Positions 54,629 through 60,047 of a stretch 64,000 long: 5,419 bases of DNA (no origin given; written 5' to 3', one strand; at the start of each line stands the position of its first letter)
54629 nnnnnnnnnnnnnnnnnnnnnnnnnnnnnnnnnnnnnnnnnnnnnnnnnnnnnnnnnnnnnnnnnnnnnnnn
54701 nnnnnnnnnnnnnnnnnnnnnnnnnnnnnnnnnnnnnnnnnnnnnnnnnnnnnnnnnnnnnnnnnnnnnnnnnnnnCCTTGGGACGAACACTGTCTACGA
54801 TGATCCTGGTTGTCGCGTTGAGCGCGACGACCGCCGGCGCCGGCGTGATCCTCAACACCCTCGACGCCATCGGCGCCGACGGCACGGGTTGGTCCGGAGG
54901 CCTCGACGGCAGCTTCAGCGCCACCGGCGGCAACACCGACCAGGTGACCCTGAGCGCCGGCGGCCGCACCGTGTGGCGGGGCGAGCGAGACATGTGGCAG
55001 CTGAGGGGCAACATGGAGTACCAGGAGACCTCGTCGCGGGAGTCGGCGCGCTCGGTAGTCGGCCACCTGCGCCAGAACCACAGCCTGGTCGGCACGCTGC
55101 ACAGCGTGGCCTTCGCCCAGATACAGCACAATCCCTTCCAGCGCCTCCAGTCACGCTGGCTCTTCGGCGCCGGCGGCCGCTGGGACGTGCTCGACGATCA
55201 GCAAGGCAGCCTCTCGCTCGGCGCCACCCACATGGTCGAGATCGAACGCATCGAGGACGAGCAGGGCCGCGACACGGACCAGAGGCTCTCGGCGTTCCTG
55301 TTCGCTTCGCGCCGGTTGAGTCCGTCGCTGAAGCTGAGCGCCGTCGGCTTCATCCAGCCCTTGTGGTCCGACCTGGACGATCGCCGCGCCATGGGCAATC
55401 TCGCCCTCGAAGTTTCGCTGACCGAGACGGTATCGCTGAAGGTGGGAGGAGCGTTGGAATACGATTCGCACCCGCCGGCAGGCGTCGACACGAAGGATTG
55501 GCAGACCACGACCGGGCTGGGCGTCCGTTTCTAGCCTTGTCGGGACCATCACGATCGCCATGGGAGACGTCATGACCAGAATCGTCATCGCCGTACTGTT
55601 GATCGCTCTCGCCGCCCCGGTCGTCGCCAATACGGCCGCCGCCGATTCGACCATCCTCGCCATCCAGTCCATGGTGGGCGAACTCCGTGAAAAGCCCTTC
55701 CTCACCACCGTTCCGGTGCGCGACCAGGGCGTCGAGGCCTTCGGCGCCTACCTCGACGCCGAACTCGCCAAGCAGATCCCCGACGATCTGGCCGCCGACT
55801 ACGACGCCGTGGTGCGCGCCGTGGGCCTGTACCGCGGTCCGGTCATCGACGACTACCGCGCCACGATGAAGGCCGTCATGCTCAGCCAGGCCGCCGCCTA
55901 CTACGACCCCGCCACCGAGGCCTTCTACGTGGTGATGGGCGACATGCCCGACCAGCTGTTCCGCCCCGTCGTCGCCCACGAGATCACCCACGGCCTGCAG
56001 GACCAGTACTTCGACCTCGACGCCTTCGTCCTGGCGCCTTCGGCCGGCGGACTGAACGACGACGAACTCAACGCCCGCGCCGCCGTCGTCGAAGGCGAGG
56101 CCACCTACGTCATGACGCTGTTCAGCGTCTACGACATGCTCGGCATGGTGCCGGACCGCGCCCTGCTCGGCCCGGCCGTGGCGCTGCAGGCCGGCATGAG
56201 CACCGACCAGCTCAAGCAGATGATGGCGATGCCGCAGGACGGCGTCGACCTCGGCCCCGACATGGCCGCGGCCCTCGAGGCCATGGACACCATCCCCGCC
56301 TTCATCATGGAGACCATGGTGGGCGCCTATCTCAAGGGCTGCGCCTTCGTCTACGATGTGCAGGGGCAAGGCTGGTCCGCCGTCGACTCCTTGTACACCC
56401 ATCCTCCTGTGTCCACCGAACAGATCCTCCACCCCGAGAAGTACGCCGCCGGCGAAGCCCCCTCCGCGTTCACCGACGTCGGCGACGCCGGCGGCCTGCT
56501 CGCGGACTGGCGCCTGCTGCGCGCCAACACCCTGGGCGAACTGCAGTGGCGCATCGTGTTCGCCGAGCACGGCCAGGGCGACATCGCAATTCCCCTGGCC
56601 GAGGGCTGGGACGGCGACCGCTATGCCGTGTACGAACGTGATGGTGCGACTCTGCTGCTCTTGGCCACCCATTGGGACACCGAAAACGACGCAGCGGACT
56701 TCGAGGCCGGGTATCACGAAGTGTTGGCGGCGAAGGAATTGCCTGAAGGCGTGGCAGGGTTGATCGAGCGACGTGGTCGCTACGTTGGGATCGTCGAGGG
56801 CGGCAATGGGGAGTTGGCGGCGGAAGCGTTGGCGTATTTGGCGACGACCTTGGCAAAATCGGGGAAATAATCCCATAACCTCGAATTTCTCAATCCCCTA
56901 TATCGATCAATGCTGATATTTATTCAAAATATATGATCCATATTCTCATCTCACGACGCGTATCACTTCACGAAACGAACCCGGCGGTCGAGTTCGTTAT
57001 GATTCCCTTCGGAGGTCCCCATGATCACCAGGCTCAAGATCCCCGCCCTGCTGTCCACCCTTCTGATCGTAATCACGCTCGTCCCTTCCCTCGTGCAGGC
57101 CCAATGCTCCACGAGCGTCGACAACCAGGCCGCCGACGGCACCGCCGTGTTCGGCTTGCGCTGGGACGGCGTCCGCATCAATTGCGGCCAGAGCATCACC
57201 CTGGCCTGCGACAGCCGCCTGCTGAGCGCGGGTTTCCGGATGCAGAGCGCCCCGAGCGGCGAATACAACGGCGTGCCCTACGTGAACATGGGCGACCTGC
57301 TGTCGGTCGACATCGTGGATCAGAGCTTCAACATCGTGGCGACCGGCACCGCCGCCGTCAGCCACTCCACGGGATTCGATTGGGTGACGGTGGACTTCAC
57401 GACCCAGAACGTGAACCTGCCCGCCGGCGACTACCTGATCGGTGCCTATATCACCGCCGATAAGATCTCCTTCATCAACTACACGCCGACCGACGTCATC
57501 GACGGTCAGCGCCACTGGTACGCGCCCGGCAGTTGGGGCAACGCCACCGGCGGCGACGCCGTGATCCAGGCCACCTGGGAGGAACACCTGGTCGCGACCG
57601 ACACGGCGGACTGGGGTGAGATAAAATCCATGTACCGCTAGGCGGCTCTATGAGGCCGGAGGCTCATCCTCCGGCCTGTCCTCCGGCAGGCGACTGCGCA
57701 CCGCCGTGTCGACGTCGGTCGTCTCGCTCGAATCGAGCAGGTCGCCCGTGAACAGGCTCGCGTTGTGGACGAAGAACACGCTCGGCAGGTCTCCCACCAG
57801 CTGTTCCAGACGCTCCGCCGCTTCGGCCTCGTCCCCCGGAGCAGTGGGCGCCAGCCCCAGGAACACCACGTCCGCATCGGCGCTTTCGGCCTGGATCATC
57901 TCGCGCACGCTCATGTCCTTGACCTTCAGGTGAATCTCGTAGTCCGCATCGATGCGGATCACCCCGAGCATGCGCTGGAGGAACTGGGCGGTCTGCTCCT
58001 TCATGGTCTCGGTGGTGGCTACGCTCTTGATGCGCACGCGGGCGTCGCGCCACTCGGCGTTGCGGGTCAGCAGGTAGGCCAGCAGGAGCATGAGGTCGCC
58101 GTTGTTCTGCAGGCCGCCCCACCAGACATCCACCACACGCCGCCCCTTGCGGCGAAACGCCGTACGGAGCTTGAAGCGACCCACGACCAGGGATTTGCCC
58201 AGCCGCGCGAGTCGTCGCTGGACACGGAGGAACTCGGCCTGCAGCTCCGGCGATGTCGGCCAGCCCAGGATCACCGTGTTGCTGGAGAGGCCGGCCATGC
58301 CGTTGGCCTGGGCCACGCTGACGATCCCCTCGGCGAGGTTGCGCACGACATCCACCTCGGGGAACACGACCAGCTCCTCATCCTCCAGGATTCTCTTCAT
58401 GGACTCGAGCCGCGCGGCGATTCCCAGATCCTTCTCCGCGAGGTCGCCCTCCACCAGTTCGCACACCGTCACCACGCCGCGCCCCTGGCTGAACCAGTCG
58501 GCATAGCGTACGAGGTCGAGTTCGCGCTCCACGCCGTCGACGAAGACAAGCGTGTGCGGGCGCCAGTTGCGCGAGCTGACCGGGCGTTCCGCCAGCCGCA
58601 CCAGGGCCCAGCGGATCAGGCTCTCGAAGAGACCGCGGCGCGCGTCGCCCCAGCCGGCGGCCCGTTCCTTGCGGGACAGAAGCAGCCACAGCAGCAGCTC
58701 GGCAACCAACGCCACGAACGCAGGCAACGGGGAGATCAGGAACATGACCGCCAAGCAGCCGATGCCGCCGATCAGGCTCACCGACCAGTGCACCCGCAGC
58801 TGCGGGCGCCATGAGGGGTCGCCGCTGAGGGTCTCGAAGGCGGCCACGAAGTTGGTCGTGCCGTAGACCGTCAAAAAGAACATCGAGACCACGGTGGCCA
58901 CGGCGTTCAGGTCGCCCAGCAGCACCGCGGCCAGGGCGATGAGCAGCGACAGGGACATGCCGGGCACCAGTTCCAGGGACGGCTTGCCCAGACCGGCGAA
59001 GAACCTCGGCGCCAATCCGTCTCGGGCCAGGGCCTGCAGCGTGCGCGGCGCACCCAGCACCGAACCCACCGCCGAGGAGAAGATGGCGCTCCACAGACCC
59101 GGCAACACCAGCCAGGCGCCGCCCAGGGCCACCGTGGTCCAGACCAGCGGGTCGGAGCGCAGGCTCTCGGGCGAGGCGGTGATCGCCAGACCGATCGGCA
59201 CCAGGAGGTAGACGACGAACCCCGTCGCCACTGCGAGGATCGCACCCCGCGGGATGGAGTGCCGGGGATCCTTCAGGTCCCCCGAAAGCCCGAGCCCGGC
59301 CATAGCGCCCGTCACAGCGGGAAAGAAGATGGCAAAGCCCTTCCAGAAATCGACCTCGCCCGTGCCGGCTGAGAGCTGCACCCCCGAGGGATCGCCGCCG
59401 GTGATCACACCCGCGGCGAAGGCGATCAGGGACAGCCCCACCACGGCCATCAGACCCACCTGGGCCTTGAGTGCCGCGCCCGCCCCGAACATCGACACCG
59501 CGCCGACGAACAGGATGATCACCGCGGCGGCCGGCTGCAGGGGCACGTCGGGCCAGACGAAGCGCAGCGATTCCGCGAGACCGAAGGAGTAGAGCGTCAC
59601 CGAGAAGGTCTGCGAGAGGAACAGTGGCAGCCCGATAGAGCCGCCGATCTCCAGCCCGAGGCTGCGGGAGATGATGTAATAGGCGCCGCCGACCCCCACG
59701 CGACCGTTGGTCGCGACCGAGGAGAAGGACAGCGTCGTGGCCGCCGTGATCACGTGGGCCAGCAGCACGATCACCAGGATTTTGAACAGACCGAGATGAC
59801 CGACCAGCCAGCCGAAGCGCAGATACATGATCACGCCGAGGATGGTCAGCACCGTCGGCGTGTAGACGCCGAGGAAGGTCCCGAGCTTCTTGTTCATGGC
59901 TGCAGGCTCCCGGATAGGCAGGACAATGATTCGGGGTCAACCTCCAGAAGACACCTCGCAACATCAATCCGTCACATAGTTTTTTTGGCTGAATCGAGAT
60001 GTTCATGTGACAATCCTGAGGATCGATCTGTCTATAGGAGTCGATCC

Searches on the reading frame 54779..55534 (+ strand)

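Call 13: search_protein_families(library=pfam, proteins=[window:54779-55534:+], max_evalue=0.001)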
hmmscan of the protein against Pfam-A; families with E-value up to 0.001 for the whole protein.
window:54779-55534:+ (251 aa): 1 family
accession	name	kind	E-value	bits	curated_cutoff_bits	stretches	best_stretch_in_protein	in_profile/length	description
PF04338.18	DUF481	-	7.8e-30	104.9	21.1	1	46-251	5-210/210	Protein of unknown function, DUF481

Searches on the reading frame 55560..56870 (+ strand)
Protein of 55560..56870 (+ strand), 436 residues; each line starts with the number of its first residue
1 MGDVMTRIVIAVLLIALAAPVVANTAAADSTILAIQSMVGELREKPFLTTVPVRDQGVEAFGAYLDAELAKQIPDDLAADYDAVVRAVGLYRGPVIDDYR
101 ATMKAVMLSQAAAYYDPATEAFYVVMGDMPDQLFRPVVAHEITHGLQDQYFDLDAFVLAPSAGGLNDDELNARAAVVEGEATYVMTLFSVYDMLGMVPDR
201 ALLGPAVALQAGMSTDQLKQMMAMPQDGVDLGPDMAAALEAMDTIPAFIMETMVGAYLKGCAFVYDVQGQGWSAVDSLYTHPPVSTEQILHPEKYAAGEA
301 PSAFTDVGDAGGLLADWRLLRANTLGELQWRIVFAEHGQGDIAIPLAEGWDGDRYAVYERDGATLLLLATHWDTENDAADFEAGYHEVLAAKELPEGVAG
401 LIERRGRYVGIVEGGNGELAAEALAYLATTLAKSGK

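Call 13: search_protein_families(library=pfam, proteins=[window:55560-56870:+], max_evalue=0.001)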
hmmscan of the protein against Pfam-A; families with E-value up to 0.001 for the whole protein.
window:55560-56870:+ (436 aa): 0 families

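Call 14: search_protein_families(library=ncbifam, proteins=[window:55560-56870:+], max_evalue=0.01)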
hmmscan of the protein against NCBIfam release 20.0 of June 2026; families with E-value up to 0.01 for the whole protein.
window:55560-56870:+ (436 aa): 1 family
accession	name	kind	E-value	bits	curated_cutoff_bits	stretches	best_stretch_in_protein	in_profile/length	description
NF038145.1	Hvo_1808_fam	equivalog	4.8e-36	124.9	200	3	39-188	39-184/432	Hvo_1808 family surface protein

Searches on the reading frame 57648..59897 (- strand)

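Call 13: search_protein_families(library=pfam, proteins=[window:57648-59897:-], max_evalue=0.001)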
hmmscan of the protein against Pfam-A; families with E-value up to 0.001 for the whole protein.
window:57648-59897:- (749 aa): 3 families
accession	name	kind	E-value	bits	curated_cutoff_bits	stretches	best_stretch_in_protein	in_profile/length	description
PF00324.27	AA_permease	-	4e-45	154.8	24.6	1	14-449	5-468/470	Amino acid permease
PF03522.20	SLC12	-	1.9e-14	53.9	27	1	579-651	224-295/418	Solute carrier family 12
PF21554.2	CCC_C_2nd_pro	-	0.00031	21.2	27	1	599-684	25-102/132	Prokaryotic cation-chloride cotransporter, C-terminal domain, 2nd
